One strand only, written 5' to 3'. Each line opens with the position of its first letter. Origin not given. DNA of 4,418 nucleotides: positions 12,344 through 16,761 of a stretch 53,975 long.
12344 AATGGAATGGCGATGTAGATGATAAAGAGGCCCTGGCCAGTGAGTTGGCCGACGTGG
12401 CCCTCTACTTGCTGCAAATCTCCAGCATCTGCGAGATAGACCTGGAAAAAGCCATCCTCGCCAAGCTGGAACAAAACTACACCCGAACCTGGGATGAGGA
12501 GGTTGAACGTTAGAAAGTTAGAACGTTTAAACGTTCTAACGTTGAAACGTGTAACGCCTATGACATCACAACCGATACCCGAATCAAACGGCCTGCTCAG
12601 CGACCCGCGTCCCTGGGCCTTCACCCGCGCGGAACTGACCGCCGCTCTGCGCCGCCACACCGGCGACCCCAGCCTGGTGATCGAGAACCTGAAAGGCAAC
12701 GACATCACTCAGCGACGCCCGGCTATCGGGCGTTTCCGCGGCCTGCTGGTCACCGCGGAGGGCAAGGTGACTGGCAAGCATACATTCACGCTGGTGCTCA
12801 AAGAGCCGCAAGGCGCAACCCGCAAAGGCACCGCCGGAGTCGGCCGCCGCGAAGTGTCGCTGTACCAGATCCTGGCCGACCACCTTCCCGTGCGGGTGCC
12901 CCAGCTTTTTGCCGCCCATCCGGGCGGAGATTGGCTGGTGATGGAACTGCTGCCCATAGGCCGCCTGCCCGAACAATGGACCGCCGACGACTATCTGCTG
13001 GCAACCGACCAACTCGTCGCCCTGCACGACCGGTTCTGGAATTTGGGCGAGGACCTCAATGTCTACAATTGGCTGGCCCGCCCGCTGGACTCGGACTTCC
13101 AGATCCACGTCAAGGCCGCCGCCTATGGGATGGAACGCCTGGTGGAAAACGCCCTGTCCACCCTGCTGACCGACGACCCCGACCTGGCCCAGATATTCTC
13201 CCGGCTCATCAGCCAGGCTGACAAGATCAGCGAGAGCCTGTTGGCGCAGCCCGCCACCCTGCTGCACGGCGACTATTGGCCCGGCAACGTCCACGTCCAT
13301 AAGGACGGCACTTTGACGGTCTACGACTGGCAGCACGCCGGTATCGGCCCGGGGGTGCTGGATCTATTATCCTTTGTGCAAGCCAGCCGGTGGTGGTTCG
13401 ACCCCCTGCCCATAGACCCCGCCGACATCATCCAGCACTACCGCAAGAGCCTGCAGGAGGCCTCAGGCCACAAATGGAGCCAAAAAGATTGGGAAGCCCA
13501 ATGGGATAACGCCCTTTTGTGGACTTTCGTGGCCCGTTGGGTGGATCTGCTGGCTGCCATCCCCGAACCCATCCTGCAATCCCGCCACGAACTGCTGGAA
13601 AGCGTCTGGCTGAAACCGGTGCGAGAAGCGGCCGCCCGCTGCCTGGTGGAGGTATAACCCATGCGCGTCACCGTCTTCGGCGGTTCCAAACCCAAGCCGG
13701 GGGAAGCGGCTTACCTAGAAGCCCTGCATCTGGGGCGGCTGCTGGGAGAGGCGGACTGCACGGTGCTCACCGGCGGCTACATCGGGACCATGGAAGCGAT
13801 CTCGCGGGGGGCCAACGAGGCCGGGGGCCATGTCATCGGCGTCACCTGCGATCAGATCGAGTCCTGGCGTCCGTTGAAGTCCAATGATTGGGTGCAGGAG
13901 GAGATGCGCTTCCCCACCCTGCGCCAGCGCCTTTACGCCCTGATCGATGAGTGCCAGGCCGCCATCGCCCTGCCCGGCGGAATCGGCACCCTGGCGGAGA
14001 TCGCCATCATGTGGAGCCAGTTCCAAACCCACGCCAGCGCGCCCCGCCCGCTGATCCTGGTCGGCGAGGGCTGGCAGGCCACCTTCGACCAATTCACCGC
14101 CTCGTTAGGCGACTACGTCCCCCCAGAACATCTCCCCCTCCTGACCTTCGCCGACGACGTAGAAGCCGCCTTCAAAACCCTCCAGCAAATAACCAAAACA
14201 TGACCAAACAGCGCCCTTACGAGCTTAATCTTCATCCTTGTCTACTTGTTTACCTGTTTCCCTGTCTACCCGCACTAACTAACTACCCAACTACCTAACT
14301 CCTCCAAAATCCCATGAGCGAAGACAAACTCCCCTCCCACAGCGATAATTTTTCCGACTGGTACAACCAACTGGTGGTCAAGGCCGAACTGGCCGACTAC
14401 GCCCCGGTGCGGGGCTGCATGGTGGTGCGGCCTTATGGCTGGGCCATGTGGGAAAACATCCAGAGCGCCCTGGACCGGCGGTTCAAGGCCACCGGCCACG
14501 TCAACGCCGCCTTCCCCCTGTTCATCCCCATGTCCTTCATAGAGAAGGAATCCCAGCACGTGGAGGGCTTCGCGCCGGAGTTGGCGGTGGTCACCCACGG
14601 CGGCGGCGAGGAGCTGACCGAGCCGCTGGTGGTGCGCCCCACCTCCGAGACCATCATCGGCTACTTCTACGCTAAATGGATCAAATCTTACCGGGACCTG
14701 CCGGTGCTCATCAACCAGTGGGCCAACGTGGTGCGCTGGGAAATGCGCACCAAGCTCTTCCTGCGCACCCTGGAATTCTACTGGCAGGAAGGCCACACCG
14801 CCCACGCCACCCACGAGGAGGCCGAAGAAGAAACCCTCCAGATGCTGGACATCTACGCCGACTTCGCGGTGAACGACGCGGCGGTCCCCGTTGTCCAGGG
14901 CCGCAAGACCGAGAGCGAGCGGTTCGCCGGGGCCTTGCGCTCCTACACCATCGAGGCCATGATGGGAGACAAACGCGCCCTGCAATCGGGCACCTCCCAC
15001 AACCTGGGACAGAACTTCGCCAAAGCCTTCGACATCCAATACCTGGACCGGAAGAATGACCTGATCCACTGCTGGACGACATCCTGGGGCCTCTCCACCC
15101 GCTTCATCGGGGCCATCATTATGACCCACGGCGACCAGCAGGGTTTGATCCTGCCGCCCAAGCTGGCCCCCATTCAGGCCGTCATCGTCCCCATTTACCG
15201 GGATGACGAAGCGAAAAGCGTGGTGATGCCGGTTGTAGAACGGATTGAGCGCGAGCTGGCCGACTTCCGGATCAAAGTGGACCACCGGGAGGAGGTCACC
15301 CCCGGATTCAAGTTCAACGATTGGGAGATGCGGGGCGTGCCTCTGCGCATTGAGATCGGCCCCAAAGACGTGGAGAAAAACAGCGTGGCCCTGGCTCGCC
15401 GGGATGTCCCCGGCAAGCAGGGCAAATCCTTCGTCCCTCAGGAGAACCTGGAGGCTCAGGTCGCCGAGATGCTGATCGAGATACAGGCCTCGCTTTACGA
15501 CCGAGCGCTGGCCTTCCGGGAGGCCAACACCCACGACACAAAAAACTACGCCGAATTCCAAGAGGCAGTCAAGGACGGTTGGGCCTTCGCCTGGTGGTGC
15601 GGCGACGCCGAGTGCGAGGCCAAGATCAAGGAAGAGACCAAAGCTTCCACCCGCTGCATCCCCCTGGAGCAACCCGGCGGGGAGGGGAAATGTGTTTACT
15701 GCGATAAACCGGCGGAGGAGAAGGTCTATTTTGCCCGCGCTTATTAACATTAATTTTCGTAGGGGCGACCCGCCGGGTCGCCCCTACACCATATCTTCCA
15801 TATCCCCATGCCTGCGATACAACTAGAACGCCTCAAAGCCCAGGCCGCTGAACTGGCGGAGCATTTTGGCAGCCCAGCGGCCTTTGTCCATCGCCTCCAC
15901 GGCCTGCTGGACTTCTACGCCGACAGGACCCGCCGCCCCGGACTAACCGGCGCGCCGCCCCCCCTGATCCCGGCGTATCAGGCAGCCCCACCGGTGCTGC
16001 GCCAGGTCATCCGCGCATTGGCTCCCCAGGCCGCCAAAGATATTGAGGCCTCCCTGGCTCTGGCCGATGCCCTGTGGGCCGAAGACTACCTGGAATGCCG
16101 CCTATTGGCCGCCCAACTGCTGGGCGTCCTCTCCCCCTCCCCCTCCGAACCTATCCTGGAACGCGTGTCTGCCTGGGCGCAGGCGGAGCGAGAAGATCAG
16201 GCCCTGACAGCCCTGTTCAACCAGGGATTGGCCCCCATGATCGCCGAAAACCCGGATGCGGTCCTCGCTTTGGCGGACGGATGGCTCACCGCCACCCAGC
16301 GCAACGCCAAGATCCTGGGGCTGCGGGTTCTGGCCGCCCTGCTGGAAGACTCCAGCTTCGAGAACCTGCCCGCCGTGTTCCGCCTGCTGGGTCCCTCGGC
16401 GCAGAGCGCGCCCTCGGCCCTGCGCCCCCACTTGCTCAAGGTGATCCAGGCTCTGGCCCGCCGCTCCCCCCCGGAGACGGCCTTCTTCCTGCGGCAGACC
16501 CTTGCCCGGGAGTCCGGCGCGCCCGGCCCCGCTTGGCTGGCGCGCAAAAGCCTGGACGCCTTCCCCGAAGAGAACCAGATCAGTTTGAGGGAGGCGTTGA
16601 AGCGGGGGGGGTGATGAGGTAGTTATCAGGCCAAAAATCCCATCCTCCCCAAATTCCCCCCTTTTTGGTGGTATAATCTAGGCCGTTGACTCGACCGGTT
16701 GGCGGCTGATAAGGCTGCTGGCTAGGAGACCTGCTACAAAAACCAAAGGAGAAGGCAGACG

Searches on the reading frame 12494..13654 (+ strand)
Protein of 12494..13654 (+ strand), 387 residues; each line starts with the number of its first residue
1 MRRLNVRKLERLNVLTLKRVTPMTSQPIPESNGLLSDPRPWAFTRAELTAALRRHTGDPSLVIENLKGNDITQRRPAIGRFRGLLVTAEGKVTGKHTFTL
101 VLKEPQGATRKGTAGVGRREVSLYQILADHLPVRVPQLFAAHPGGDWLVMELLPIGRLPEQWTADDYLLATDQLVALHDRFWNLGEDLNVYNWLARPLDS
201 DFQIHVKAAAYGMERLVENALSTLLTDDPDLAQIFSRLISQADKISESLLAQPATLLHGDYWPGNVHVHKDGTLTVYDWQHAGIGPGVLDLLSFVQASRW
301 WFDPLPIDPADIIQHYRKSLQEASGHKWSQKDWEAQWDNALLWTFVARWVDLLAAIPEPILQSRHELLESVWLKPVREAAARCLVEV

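Call 71: search_protein_families(library=pfam, proteins=[window:12494-13654:+], max_evalue=0.00001)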
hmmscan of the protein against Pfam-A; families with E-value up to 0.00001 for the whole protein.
window:12494-13654:+ (387 aa): 2 families
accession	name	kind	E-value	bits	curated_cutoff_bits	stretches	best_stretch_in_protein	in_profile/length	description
PF01636.29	APH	-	1.8e-16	61.1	23.2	1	99-317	22-229/239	Phosphotransferase enzyme family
PF03881.20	Fructosamin_kin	-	1e-06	28.6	22.4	1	119-278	58-212/288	Fructosamine kinase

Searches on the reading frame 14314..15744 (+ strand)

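Call 71: search_protein_families(library=pfam, proteins=[window:14314-15744:+], max_evalue=0.00001)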
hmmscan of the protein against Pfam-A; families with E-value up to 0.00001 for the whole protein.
window:14314-15744:+ (477 aa): 3 families
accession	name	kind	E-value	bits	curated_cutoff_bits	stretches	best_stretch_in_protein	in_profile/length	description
PF09180.16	ProRS-C_1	-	3.6e-23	81.9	31.5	1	412-477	1-71/71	Prolyl-tRNA synthetase, C-terminal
PF00587.30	tRNA-synt_2b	-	8.3e-17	62.3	29.3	1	101-269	7-176/179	tRNA synthetase class II core domain (G, H, P, S and T)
PF03129.25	HGTP_anticodon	-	5e-13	49.4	21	1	288-366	1-77/94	Anticodon binding domain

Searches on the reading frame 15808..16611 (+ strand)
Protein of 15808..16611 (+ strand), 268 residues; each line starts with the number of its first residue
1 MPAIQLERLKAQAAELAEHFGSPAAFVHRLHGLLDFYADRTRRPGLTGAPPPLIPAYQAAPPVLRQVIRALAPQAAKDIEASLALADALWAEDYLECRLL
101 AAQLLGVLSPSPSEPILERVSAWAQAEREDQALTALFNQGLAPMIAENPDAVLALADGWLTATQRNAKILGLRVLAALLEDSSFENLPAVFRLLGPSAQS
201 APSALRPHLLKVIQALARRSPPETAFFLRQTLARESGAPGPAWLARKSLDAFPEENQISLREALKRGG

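Call 71: search_protein_families(library=pfam, proteins=[window:15808-16611:+], max_evalue=0.00001)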
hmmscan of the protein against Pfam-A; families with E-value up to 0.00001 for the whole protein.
window:15808-16611:+ (268 aa): 1 family
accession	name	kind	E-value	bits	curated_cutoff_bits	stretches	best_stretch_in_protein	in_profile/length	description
PF08713.17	DNA_alkylation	-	5.7e-08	33.1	21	1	62-185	33-151/213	DNA alkylation repair enzyme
